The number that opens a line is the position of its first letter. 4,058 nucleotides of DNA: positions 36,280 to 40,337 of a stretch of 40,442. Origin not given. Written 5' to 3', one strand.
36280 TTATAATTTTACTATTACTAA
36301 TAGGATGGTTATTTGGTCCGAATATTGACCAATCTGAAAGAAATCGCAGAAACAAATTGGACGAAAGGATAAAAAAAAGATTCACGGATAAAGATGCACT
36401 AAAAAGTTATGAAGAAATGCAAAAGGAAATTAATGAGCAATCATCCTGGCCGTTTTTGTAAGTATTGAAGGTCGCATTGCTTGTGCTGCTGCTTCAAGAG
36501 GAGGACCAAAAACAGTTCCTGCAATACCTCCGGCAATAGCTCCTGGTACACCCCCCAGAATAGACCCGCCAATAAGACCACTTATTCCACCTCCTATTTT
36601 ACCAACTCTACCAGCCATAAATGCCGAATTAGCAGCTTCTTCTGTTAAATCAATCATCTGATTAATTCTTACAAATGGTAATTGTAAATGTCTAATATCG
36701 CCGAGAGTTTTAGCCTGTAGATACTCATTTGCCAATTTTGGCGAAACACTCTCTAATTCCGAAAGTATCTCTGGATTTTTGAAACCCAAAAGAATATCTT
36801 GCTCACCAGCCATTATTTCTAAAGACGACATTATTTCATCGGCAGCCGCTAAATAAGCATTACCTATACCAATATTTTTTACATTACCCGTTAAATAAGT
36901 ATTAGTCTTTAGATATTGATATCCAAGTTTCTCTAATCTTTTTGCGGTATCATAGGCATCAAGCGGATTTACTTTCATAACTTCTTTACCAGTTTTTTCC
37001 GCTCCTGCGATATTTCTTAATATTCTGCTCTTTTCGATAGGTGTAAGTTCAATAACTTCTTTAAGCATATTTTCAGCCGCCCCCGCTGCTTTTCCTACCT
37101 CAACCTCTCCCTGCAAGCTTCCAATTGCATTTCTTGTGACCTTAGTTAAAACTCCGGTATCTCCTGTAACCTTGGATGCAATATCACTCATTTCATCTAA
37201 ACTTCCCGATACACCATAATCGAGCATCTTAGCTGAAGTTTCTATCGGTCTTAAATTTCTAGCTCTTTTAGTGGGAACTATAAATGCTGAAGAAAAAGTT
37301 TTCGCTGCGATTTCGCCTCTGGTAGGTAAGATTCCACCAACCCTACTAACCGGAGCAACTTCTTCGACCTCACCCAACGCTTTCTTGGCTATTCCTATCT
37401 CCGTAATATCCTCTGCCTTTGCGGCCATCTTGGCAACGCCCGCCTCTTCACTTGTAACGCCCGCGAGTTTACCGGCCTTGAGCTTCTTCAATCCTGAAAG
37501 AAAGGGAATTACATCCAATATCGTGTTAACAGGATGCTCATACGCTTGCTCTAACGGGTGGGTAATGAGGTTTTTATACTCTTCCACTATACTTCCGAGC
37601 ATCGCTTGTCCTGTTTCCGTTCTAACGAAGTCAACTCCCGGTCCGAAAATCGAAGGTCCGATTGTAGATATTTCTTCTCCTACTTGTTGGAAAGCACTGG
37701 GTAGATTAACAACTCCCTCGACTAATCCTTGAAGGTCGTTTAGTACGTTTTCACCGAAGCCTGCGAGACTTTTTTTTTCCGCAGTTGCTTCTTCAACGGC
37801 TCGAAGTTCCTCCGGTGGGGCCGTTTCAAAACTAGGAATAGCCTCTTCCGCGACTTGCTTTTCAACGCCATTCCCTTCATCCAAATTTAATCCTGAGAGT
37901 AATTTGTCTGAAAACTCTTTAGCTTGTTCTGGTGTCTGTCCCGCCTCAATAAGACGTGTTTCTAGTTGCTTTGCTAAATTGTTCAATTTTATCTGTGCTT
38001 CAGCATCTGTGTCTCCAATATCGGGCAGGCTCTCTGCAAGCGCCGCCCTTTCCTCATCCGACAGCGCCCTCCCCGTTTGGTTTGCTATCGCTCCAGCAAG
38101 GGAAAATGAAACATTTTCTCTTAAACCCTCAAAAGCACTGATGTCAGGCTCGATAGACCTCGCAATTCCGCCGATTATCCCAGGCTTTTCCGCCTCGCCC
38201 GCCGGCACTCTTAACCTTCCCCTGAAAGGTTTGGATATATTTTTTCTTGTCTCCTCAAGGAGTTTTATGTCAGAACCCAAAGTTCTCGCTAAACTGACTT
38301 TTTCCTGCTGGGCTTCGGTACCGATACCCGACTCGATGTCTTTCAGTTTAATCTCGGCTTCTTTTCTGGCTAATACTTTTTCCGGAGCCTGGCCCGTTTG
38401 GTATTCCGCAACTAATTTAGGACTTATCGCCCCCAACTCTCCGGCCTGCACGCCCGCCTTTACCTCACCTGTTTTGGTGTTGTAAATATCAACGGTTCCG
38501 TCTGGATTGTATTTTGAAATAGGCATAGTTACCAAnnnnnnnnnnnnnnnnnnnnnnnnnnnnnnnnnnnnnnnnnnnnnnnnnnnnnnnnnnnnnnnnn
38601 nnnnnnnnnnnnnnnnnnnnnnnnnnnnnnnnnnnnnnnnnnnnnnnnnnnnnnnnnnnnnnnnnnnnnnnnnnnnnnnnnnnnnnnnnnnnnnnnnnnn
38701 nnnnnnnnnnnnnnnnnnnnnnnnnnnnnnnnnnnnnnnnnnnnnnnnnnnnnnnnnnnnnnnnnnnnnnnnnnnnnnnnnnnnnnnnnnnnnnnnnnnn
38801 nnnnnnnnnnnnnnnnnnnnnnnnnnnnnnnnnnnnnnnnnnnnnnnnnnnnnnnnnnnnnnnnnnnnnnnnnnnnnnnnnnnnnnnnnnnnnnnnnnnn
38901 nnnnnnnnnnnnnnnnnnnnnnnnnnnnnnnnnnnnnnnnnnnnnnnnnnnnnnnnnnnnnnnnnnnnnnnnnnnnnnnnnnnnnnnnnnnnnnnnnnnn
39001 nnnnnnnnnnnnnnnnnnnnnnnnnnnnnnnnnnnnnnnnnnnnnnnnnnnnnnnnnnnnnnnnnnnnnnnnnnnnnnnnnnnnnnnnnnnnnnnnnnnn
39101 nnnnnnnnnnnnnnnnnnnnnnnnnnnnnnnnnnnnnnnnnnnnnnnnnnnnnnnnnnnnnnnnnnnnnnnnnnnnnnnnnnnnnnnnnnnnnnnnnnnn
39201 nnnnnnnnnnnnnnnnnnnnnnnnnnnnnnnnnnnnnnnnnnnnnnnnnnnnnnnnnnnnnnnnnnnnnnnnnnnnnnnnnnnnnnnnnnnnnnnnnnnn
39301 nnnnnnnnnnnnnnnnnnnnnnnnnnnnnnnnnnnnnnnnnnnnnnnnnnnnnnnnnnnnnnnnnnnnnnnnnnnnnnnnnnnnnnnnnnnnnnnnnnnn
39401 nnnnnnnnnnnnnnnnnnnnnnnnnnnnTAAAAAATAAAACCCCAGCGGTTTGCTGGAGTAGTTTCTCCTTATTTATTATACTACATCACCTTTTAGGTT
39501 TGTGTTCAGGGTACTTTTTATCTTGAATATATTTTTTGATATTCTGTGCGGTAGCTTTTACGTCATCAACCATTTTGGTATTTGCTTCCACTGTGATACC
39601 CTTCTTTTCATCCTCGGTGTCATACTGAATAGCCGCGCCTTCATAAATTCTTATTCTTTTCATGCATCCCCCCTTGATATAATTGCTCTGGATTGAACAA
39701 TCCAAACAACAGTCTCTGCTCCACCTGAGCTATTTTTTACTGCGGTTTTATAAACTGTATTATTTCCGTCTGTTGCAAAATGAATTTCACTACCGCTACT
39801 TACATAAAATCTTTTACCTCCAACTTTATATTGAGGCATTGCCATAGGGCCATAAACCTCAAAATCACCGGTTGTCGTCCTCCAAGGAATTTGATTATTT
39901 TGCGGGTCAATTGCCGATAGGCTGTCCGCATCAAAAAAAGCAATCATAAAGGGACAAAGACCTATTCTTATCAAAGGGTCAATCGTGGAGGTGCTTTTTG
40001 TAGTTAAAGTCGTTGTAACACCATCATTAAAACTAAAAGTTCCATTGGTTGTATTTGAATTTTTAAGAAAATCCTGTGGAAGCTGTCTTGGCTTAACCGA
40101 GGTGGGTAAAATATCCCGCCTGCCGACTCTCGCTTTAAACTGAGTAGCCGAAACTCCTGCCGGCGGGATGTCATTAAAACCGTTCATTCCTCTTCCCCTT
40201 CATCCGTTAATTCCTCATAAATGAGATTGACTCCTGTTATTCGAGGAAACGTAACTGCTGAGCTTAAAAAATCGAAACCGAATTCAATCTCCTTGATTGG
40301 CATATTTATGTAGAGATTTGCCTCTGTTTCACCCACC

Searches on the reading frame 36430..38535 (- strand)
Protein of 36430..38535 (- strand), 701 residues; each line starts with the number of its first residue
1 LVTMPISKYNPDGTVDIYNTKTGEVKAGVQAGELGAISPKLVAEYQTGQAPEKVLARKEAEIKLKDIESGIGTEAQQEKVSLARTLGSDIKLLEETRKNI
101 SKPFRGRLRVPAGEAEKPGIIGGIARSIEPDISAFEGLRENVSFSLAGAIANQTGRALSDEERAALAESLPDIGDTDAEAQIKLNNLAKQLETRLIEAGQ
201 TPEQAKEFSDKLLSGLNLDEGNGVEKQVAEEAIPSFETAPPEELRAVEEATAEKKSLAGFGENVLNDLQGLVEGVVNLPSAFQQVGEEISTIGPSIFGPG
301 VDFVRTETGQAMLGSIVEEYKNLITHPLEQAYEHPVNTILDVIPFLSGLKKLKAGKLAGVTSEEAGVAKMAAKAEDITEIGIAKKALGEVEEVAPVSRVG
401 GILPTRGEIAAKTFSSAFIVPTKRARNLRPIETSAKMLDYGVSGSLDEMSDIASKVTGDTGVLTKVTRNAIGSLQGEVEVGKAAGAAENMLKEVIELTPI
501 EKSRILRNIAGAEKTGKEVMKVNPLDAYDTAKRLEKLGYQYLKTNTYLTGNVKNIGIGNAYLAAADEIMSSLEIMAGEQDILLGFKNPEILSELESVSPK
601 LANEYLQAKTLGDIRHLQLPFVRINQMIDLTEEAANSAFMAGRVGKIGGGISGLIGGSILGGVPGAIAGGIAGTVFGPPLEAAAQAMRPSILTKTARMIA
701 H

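Call 5: search_protein_families(library=pfam, proteins=[window:36430-38535:-], max_evalue=0.1)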
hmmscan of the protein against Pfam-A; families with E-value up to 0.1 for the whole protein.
window:36430-38535:- (701 aa): 1 family
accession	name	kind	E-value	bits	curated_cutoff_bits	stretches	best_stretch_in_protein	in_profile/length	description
PF09548.15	Spore_III_AB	-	0.026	15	32.5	0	154-200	98-145/170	Stage III sporulation protein AB (spore_III_AB)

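Call 6: search_protein_families(library=phrogs, proteins=[window:36430-38535:-], max_evalue=0.1)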
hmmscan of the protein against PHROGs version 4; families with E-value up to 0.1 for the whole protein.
window:36430-38535:- (701 aa): 0 families

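Call 13: find_related_loci(query=window:36430-38535:-, collection=viral_contigs, flank=6000)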
Query window:36430-38535:- (701 aa) in viral_contigs; peptide patterns used: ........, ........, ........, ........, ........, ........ (x = any residue, [..] = any of these).
13 stretches matched a pattern, but none encodes a relative of the query by tblastn (E <= 1e-3).

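Call 67: find_homologous_proteins(query=window:36430-38526:-, max_evalue=0.001)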
Query window:36430-38526:- (698 aa): 18 proteins with E <= 0.001 among 8000 candidates.
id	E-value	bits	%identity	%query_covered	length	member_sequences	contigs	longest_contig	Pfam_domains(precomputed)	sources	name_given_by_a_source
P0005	0.0e+0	1475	100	100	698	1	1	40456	-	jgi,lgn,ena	-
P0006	1.5e-246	838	59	100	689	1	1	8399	-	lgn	-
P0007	4.0e-237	807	61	94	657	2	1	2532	-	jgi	jgi:hypothetical protein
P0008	4.7e-218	744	55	100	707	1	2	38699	-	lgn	-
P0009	8.5e-168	578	57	66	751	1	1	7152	PF02382.21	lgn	-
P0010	1.3e-147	512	46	90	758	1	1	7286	-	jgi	-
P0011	7.0e-147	509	51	64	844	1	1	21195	-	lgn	-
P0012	6.3e-131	456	43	100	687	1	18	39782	-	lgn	-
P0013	4.4e-43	166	36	44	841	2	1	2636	-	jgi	-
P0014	1.1e-23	102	41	36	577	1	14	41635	-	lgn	-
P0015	5.3e-22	97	60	14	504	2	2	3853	-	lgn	-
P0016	2.0e-20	91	36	34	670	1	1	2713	-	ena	-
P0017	4.6e-19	87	59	13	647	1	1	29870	-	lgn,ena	-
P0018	1.0e-17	82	73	10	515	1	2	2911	-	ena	-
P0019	5.5e-17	80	56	13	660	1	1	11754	-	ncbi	-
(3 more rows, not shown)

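Call 68: find_encoding_contigs(protein=P0008, flank=6000, max_places=3)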
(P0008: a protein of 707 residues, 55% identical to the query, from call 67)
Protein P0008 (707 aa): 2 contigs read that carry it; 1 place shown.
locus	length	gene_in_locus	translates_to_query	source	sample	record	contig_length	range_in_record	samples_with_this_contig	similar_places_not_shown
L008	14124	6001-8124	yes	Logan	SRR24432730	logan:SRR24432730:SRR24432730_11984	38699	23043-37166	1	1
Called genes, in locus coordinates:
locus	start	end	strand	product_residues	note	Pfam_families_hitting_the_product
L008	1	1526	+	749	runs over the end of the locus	-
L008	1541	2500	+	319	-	PF24175:SU10_adaptor (faint)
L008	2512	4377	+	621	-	-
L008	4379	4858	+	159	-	-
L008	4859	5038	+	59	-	-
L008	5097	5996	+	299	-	-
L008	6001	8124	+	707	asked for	-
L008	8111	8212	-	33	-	-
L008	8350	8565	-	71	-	-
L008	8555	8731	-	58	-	-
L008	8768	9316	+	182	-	-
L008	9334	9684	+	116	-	-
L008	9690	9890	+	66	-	-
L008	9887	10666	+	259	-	-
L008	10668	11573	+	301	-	-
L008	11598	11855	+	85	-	-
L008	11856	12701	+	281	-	PF05257:CHAP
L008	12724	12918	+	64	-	-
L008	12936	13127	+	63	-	-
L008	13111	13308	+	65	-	-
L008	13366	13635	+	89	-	-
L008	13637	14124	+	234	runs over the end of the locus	-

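Call 69: find_encoding_contigs(protein=P0012, flank=6000, max_places=4)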
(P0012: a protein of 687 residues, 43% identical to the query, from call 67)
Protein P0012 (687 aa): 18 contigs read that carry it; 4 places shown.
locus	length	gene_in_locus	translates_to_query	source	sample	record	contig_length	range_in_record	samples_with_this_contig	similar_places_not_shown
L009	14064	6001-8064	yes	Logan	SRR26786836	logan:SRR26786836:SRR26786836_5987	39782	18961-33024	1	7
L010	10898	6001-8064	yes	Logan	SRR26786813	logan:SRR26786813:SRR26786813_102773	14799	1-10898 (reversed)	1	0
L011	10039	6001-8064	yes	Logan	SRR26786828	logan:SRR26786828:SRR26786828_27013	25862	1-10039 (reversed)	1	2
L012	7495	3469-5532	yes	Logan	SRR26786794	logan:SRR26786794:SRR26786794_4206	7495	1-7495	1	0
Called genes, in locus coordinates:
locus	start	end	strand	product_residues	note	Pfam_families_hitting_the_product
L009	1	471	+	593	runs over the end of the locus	PF13385:Laminin_G_3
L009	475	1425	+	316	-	PF24175:SU10_adaptor (weak)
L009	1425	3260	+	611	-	-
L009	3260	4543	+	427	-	PF13229:Beta_helix (faint), PF01095:Pectinesterase, PF05048:NosD (weak)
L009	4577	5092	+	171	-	PF00188:CAP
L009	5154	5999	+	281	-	-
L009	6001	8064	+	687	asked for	-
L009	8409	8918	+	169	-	-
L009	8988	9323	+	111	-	-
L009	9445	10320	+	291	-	PF05257:CHAP (faint)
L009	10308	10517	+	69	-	-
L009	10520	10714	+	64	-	PF12841:YvrJ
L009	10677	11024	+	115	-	-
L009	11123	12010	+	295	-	PF00149:Metallophos (faint)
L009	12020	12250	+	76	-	-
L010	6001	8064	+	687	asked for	-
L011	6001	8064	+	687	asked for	-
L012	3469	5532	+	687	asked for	-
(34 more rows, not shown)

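Call 70: find_encoding_contigs(protein=P0006, flank=6000, max_places=3)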
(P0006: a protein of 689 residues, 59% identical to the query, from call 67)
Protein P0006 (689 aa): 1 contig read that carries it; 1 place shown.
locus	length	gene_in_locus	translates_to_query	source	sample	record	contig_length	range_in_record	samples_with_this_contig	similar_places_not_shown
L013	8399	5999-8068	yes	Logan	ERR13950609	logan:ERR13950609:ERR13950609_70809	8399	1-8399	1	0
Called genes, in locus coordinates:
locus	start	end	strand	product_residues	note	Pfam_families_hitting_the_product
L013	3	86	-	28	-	?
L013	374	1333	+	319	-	PF24175:SU10_adaptor (weak)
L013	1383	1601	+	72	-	-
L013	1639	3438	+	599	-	-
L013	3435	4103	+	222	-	PF00754:F5_F8_type_C, PF22633:F5_F8_type_C_2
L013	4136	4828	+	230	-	-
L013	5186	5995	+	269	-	-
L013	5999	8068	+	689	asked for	-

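Call 75: find_encoding_contigs(protein=P0011, flank=4000, max_places=2)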
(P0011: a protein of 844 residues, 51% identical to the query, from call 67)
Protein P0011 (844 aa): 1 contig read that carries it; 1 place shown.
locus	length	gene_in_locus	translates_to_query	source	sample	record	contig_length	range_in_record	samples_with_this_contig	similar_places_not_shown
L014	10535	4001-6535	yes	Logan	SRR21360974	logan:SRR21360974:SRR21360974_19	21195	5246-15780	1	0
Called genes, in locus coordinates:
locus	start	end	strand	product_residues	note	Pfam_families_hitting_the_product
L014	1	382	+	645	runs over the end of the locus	-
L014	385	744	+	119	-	-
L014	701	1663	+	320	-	-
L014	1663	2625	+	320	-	-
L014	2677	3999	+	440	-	-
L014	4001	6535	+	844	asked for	-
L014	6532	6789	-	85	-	-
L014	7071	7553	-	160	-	-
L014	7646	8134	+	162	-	PF16677:GP3_package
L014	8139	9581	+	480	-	PF03237:Terminase_6N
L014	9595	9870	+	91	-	-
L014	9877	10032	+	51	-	-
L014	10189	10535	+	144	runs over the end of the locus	-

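Call 76: find_encoding_contigs(protein=P0014, flank=4000, max_places=2)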
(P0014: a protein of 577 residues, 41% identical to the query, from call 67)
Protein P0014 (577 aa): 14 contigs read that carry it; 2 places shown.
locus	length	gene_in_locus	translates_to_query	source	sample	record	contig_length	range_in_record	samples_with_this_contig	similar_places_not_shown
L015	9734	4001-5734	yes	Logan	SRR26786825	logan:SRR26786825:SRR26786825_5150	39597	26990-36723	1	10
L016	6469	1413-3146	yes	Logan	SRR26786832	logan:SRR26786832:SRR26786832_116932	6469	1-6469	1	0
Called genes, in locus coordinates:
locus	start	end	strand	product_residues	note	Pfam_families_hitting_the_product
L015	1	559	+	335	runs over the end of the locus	PF24175:SU10_adaptor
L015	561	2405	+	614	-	-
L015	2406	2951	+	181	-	-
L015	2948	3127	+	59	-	-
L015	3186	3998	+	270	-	-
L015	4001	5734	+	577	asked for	-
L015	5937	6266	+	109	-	-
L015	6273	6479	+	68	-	-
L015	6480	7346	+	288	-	-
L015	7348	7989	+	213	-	-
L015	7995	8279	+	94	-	-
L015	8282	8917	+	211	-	PF05257:CHAP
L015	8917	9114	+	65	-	-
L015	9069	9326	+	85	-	-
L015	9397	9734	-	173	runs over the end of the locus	-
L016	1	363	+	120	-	?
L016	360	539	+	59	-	-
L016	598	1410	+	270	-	-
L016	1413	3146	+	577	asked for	-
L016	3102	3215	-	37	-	-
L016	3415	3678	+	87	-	-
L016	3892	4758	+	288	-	-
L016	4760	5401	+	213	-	-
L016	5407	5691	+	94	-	-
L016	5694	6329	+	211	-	PF05257:CHAP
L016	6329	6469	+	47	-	?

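Call 77: find_encoding_contigs(protein=P0010, flank=4000, max_places=2)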
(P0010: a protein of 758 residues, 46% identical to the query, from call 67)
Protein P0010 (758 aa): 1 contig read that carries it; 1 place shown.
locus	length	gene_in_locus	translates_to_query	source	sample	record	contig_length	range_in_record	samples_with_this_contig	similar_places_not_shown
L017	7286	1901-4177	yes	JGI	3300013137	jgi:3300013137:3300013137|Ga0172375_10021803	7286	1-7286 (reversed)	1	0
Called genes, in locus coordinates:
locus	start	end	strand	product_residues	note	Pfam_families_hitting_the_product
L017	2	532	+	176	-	?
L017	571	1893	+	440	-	-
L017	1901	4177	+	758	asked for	-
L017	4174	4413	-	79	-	-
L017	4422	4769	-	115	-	-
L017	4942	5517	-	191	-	-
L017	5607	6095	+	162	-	PF16677:GP3_package (weak)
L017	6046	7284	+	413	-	?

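Call 78: search_protein_families(library=pfam, proteins=[L014:7071-7553:-, L014:6532-6789:-, L017:4942-5517:-, L017:4422-4769:-, L017:4174-4413:-, L008:8555-8731:-, L008:8350-8565:-, L008:8768-9316:+, L016:3415-3678:+, L015:5937-6266:+], max_evalue=0.01)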
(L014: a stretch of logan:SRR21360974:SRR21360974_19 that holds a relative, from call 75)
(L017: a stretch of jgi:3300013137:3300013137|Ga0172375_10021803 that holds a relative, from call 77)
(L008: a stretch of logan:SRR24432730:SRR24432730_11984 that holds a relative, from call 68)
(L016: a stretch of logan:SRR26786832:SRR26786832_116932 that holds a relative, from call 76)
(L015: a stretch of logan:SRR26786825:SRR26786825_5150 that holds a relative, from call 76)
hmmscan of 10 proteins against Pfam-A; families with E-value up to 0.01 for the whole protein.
L014:7071-7553:- (160 aa): 0 families

L014:6532-6789:- (85 aa): 0 families

L017:4942-5517:- (191 aa): 0 families

L017:4422-4769:- (115 aa): 0 families

L017:4174-4413:- (79 aa): 1 family
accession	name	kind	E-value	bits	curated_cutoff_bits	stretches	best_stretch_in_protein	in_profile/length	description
PF20599.3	DUF6796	-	0.0022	18.1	26.9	1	13-76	142-207/225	Family of unknown function (DUF6796)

L008:8555-8731:- (58 aa): 0 families

L008:8350-8565:- (71 aa): 0 families

L008:8768-9316:+ (182 aa): 1 family
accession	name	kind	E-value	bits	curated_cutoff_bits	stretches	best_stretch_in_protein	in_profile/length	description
PF06467.20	zf-FCS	-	9.3e-05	22.6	22.4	1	43-75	7-39/39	MYM-type Zinc finger with FCS sequence motif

L016:3415-3678:+ (87 aa): 0 families

L015:5937-6266:+ (109 aa): 0 families

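Call 81: find_encoding_contigs(protein=P0009, flank=5000, max_places=2)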
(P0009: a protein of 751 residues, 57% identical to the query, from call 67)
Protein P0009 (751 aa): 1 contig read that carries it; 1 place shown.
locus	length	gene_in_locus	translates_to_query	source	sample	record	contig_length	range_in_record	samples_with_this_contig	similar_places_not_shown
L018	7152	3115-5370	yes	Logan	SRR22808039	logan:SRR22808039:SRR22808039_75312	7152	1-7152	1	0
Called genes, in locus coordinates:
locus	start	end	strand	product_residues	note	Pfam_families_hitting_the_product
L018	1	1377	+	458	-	?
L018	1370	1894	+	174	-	-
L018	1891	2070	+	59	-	-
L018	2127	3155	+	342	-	-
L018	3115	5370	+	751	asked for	PF02382:RTX (weak)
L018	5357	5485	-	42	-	-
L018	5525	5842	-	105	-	-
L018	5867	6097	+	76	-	-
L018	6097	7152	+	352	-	?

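Call 82: find_encoding_contigs(protein=P0007, flank=3000, max_places=2)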
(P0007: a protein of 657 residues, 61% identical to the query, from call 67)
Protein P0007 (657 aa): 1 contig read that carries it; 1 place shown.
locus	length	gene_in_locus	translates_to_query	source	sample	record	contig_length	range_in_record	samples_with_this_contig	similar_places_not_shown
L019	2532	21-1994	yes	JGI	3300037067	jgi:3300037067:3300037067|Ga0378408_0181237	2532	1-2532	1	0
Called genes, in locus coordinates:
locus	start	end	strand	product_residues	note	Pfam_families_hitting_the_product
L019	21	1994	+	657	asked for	-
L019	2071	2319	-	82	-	-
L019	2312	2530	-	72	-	?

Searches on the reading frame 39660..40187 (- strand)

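Call 5: search_protein_families(library=pfam, proteins=[window:39660-40187:-], max_evalue=0.1)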
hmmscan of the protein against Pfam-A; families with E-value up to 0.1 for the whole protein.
window:39660-40187:- (175 aa): 0 families

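Call 6: search_protein_families(library=phrogs, proteins=[window:39660-40187:-], max_evalue=0.1)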
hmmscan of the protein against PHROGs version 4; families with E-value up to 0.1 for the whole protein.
window:39660-40187:- (175 aa): 1 family
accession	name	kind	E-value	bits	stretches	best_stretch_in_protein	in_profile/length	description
phrog_21170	-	unknown function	0.015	16.7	1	87-150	27-89/109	-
